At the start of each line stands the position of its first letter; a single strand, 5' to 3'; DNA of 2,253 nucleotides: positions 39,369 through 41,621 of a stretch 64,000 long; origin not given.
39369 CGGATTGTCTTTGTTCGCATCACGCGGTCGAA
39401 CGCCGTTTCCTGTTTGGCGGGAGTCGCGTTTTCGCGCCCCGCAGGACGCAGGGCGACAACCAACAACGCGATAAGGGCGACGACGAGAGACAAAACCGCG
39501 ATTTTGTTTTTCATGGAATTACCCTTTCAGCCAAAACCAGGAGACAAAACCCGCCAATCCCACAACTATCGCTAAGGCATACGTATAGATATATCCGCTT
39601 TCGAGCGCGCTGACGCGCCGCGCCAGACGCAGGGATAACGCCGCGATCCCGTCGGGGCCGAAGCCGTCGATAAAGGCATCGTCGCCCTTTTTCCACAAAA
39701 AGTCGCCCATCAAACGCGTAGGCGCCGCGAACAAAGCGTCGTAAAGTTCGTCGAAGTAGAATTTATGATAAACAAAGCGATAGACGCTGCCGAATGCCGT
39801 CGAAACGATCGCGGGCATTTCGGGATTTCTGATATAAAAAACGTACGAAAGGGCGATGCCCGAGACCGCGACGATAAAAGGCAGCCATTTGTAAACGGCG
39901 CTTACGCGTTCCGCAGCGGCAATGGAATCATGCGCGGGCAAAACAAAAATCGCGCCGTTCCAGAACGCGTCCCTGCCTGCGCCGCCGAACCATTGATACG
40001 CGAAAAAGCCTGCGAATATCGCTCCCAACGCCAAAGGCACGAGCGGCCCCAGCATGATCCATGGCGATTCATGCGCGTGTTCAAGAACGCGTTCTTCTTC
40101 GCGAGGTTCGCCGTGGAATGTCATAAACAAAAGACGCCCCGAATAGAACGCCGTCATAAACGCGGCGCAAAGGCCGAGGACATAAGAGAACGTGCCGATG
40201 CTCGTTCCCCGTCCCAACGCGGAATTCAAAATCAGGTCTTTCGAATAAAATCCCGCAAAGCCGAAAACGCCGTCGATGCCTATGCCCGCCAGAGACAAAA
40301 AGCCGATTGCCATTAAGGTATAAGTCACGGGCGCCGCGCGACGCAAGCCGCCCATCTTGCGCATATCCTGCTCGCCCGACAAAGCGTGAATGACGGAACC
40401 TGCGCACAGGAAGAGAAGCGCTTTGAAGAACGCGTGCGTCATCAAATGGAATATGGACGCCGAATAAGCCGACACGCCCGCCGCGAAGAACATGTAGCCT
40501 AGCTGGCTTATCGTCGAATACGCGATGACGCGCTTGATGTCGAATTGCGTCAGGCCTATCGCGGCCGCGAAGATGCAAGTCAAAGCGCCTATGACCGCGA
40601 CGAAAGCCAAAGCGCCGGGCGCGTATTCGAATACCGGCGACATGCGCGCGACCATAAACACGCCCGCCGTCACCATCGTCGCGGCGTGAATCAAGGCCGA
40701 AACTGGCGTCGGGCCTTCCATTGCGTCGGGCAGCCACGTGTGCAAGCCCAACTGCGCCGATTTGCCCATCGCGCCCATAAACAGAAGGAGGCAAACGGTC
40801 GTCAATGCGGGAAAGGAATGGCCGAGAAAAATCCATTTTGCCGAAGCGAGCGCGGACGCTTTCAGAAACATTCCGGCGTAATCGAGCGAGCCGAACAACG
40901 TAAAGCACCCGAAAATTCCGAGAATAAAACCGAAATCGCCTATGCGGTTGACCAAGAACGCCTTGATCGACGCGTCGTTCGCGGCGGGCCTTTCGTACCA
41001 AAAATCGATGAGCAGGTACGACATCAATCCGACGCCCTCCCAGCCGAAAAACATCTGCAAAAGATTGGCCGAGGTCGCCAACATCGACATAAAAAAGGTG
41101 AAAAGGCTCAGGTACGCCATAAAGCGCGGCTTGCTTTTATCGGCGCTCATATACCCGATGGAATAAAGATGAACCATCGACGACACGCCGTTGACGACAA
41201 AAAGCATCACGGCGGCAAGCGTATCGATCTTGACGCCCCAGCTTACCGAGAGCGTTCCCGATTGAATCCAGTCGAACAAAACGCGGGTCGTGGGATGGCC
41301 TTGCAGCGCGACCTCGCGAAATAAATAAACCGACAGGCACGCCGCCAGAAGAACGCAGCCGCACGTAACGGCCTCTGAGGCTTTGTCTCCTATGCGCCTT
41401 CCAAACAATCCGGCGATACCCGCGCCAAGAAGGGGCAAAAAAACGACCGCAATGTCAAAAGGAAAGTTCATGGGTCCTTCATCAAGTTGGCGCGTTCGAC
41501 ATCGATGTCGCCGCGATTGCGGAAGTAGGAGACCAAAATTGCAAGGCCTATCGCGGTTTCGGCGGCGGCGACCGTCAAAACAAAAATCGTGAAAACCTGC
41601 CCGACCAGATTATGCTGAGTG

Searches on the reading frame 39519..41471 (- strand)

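Call 83: search_protein_families(library=pfam, proteins=[window:39519-41471:-], max_evalue=0.00001)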
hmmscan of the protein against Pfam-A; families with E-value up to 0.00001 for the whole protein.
window:39519-41471:- (650 aa): 3 families
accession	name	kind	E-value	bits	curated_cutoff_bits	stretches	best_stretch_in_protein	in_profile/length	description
PF00361.26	Proton_antipo_M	-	3.8e-81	272.9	21.5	1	134-428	1-285/294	NADH:quinone oxidoreductase/Mrp antiporter, TM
PF00662.26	Proton_antipo_N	-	2.1e-19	69.6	24.5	1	68-118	1-51/51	NADH-Ubiquinone oxidoreductase (complex I), chain 5 N-terminus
PF06455.17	NADH5_C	-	1.3e-10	41.6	28.2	0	524-637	61-172/181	NADH dehydrogenase subunit 5 C-terminus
